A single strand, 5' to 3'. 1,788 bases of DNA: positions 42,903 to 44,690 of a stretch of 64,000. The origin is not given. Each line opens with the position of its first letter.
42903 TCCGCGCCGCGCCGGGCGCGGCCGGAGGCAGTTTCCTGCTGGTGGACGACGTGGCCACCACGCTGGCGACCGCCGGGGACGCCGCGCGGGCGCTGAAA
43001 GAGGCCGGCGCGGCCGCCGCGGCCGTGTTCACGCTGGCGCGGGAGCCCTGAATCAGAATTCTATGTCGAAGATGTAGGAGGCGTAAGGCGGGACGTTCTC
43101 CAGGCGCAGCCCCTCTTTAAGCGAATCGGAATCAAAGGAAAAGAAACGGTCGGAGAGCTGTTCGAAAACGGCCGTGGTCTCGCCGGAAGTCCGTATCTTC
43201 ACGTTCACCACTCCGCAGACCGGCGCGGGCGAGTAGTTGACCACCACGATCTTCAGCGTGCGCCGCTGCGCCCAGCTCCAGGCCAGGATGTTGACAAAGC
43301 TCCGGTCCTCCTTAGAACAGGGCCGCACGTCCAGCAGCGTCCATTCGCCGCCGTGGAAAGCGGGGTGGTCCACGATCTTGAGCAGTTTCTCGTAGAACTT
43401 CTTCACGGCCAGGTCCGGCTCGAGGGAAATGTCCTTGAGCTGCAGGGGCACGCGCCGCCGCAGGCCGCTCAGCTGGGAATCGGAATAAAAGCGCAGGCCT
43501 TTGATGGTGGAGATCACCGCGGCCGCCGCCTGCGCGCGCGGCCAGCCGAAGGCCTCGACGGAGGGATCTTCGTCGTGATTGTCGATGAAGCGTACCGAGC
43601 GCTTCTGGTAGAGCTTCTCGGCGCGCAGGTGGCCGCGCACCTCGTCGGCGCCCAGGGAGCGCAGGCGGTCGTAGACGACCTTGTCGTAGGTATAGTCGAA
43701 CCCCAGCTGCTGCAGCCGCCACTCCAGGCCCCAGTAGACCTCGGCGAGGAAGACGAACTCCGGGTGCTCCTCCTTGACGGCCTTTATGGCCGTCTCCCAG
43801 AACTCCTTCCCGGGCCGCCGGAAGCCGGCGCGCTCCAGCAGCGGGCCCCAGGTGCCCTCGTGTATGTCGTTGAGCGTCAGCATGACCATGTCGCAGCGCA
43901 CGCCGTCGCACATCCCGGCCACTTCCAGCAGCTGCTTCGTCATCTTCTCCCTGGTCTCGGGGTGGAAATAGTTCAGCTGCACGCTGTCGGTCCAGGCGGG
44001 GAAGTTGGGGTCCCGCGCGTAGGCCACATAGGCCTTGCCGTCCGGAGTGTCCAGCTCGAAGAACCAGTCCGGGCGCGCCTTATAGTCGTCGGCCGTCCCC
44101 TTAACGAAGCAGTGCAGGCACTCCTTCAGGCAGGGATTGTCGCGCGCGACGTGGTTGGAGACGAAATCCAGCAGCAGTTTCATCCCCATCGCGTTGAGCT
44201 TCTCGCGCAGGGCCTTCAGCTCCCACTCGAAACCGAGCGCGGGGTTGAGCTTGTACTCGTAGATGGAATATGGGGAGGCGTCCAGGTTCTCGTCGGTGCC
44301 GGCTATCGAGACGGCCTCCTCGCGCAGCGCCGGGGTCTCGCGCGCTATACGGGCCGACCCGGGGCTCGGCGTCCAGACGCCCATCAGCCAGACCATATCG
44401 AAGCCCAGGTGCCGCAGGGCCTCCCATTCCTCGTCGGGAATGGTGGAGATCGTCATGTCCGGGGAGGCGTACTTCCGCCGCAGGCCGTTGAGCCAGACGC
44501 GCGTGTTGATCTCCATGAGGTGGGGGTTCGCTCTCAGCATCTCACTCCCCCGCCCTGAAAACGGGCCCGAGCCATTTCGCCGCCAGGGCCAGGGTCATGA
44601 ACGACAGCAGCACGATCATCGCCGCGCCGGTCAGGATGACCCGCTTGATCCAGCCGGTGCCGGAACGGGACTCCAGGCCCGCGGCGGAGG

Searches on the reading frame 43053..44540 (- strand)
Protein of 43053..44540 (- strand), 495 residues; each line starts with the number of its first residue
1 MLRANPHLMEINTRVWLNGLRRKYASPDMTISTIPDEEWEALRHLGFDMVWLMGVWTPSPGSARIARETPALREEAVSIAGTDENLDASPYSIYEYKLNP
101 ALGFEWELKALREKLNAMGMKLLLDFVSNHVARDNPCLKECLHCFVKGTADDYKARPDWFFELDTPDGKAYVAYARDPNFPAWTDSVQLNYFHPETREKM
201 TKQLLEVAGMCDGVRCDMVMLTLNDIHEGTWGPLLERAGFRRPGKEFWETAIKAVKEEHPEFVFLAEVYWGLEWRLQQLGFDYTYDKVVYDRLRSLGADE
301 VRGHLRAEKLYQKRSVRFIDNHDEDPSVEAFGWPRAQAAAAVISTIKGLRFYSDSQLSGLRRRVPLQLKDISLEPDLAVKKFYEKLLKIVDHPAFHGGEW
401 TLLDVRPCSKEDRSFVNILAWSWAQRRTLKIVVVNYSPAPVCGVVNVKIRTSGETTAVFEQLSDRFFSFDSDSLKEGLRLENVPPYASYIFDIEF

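Call 58: search_protein_families(library=pfam, proteins=[window:43053-44540:-], max_evalue=0.001)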
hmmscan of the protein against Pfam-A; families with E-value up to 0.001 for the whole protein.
window:43053-44540:- (495 aa): 1 family
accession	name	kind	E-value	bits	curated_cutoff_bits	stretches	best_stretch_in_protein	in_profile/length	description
PF00128.31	Alpha-amylase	-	9.3e-09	35.5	22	1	42-274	28-247/446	Alpha amylase, catalytic domain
